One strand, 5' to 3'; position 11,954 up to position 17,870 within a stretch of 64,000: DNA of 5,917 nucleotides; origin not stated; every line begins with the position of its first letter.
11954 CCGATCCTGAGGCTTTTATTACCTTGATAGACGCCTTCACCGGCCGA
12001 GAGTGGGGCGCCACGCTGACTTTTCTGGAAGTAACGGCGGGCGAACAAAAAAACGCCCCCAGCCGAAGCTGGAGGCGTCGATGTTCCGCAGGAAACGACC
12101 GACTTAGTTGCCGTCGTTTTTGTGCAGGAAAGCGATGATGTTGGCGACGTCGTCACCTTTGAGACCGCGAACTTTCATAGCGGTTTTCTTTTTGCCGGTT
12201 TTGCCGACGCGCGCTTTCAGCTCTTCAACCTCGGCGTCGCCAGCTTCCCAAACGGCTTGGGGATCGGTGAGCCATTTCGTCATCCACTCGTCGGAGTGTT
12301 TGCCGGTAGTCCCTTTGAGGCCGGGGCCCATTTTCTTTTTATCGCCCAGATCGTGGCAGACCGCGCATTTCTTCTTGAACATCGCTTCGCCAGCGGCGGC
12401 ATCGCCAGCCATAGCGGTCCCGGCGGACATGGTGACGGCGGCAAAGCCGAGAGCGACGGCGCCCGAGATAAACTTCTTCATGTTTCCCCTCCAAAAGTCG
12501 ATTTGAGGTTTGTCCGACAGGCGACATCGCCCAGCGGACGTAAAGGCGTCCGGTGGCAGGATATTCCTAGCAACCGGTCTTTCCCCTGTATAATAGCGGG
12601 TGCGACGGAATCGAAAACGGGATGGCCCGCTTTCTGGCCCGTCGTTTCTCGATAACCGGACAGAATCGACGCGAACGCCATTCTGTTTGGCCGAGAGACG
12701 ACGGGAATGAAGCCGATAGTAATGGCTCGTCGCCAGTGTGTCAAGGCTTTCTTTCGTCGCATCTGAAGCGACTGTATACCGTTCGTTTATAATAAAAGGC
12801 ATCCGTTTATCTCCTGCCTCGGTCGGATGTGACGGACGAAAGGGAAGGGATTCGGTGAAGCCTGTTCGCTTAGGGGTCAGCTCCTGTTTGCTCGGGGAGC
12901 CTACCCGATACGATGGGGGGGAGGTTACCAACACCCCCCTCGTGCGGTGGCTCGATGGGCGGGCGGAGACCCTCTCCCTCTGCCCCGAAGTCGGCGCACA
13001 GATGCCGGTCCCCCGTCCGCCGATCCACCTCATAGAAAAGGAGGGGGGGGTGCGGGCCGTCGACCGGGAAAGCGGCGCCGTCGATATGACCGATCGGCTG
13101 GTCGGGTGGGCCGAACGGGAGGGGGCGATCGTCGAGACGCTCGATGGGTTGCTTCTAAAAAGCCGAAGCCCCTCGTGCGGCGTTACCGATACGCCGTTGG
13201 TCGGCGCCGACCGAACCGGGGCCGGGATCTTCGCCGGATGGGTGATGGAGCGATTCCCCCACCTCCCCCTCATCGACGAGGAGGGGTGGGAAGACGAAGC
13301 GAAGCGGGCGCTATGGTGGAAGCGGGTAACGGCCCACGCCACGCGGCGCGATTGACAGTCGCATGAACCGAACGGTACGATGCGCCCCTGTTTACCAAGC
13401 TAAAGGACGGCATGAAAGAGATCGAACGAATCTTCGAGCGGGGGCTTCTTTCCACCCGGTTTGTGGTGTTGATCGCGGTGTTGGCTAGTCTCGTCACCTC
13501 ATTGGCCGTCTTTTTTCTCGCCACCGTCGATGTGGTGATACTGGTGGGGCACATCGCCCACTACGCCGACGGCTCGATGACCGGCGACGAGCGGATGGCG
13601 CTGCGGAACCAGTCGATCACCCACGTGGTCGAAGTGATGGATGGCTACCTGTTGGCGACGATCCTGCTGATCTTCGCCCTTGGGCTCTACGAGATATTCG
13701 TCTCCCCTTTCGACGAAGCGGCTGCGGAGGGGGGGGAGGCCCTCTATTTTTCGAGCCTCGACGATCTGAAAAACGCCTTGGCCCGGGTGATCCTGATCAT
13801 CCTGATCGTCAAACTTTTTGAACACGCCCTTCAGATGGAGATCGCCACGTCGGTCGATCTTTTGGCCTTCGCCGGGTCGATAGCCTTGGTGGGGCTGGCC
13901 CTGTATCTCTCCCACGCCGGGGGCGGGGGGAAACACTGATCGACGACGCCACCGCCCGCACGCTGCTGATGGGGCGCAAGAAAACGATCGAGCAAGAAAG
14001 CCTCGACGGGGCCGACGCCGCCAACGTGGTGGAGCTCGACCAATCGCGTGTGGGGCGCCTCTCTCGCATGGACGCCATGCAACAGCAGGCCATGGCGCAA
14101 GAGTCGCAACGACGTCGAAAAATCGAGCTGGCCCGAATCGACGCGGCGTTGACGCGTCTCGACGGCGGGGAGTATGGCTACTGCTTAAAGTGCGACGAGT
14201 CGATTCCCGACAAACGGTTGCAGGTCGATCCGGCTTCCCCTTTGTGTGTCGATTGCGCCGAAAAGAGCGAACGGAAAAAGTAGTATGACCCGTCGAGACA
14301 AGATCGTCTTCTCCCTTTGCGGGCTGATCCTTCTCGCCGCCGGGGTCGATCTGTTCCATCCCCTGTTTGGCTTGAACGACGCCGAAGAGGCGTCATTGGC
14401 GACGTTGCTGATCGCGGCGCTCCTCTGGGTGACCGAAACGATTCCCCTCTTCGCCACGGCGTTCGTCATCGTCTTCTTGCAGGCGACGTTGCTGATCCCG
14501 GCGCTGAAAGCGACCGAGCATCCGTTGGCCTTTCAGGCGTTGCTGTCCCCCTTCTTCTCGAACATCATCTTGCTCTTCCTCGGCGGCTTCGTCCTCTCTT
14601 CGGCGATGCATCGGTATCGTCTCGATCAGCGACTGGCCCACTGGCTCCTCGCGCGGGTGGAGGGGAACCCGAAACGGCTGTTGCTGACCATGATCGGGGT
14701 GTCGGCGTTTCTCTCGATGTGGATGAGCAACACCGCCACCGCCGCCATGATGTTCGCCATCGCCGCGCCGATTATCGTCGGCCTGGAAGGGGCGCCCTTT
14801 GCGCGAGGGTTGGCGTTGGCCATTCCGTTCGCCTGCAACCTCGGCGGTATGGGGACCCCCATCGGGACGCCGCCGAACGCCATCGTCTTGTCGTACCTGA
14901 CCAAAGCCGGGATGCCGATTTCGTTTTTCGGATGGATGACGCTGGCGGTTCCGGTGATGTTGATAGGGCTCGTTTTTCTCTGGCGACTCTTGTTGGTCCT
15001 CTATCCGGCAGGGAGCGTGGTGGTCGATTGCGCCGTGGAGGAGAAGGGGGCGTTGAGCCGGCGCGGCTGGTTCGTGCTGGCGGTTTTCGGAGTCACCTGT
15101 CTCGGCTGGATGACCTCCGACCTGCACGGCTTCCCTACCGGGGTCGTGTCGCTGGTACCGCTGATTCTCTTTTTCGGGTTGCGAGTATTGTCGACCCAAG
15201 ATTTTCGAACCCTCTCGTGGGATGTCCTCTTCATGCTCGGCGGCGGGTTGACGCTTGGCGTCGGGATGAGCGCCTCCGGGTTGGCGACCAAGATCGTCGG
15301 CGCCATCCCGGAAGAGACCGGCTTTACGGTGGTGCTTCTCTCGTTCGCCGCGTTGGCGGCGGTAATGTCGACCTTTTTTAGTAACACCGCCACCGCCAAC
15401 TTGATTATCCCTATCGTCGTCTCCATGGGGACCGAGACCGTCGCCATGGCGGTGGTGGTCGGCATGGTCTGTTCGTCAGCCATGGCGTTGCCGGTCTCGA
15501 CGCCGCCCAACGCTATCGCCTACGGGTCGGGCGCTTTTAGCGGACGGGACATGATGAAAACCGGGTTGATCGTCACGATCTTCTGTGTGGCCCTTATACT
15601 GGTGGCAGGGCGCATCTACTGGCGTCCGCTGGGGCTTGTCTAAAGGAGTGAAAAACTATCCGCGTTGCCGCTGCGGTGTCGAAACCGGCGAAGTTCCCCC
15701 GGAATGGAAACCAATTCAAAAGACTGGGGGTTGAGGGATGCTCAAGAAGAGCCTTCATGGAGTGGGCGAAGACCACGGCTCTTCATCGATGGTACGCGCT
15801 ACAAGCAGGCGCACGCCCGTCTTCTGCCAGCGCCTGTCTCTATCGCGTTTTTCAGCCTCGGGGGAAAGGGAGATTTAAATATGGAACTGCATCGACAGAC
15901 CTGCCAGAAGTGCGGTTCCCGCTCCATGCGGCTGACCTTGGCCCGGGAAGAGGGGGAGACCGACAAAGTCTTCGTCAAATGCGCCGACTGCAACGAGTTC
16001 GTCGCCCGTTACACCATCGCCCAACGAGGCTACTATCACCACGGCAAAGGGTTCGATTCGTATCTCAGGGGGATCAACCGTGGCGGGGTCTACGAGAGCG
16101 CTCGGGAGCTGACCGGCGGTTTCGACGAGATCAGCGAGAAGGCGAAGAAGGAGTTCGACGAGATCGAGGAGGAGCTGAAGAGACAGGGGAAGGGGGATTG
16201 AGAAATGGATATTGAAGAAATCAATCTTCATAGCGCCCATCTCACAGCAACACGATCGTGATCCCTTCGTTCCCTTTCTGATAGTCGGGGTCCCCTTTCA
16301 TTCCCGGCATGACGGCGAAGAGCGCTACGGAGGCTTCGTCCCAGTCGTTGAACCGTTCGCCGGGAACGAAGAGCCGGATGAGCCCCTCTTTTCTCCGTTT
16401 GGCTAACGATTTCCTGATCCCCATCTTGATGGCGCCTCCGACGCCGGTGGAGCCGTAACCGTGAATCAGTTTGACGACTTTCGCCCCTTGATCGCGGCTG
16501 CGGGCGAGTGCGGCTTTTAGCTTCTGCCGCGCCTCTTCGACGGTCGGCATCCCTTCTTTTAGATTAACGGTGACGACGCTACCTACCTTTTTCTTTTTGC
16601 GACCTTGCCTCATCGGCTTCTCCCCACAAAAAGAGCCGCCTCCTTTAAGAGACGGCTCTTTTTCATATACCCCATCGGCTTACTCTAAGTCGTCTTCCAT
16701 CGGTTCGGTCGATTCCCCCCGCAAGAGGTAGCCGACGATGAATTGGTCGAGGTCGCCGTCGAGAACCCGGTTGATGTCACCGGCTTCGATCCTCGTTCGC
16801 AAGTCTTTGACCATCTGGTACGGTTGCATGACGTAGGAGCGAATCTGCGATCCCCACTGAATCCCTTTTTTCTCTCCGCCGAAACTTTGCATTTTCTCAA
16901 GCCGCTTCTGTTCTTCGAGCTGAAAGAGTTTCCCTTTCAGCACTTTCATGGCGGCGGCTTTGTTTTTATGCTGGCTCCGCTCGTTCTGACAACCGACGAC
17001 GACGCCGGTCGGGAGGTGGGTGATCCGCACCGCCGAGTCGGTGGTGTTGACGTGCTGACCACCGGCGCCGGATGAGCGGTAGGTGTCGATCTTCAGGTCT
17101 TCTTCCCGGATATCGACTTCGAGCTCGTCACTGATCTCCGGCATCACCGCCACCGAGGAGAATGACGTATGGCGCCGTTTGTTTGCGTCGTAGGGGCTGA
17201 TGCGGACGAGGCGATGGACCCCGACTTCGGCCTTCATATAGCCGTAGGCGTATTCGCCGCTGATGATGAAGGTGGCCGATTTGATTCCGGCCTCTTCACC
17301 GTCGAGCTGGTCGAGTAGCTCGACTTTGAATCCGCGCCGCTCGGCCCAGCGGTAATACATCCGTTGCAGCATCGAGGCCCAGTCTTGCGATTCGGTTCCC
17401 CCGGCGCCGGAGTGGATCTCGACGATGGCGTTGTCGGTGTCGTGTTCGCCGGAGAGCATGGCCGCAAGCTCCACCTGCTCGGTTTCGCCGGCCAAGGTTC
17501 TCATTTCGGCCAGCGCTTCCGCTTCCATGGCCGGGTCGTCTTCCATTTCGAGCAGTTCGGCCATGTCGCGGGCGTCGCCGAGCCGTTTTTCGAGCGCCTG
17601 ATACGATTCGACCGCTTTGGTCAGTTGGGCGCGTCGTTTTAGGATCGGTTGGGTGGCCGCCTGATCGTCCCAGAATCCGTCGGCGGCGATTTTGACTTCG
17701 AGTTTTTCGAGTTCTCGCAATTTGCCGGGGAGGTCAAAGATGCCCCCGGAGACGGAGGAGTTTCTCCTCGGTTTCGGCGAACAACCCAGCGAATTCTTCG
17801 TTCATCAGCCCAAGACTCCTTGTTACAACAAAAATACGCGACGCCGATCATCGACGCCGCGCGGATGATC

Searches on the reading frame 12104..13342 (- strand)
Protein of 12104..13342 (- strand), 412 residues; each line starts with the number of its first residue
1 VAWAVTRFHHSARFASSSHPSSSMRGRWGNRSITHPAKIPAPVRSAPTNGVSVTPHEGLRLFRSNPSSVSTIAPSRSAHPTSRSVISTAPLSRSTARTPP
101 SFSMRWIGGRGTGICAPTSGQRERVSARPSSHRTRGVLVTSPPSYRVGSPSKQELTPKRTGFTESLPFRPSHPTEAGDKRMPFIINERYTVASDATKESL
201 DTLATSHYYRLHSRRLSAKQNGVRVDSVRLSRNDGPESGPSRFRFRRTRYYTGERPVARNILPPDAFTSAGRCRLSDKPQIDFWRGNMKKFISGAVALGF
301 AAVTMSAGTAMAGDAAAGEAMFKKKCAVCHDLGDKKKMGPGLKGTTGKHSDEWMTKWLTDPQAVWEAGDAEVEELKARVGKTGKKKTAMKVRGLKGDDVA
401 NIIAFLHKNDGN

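Call 27: search_protein_families(library=pfam, proteins=[window:12104-13342:-], max_evalue=0.0001)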
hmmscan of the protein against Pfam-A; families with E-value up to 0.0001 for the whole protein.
window:12104-13342:- (412 aa): 2 families
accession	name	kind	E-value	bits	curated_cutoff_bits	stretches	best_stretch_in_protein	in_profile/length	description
PF00034.26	Cytochrom_C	-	2.5e-08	35.5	21.3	1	315-408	1-88/90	Cytochrome c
PF13442.11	Cytochrome_CBB3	-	3.9e-05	24.3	27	1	314-406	2-68/68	Cytochrome C oxidase, cbb3-type, subunit III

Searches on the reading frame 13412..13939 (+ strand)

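Call 76: search_protein_families(library=pfam, proteins=[window:13412-13939:+], max_evalue=0.001)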
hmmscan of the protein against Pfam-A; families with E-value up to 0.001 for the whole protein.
window:13412-13939:+ (175 aa): 1 family
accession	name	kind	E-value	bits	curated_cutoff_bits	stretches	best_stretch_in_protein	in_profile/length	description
PF03350.21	UPF0114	-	2.4e-25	89.5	23.1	1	12-138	1-116/117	Uncharacterized protein family, UPF0114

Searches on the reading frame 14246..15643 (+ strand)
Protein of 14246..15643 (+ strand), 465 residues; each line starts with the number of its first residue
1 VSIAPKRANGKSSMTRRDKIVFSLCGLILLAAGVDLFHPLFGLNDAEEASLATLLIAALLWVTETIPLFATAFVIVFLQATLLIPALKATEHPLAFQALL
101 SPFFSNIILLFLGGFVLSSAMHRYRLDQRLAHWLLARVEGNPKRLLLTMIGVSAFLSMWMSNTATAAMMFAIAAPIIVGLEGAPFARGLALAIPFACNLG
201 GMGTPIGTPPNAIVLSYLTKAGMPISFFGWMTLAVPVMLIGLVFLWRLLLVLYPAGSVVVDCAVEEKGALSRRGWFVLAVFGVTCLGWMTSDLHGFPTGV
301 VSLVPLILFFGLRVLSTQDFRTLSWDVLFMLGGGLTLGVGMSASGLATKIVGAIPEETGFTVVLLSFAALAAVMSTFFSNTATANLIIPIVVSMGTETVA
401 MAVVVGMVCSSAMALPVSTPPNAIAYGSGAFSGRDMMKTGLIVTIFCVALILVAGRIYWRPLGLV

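Call 27: search_protein_families(library=pfam, proteins=[window:14246-15643:+], max_evalue=0.0001)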
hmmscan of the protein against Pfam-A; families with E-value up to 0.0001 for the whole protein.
window:14246-15643:+ (465 aa): 2 families
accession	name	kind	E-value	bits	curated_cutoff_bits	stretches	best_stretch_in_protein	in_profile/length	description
PF03600.22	CitMHS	-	1.5e-46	159.5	31.9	1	59-401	2-331/336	Citrate transporter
PF00939.25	Na_sulph_symp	-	1.4e-45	156.6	27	1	41-464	24-471/472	Sodium:sulfate symporter transmembrane region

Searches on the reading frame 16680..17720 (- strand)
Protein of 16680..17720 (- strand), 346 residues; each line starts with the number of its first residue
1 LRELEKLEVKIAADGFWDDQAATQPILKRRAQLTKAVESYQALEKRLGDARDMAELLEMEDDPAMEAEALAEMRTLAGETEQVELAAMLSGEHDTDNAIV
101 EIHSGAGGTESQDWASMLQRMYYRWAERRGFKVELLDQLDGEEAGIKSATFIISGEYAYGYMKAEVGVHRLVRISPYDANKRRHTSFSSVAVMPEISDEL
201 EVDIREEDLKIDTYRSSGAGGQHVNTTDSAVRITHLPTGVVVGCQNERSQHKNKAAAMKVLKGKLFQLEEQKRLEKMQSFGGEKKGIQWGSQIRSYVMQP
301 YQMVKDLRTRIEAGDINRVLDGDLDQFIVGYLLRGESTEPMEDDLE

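Call 46: search_protein_families(library=pfam, proteins=[window:16680-17720:-], max_evalue=0.0001)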
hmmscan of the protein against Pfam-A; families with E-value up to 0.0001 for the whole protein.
window:16680-17720:- (346 aa): 2 families
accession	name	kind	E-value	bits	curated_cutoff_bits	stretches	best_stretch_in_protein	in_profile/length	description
PF03462.23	PCRF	-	4.4e-59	200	24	1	2-190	3-194/194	PCRF domain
PF00472.26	RF-1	-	5.1e-43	146.2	35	1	199-308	2-116/116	RF-1 domain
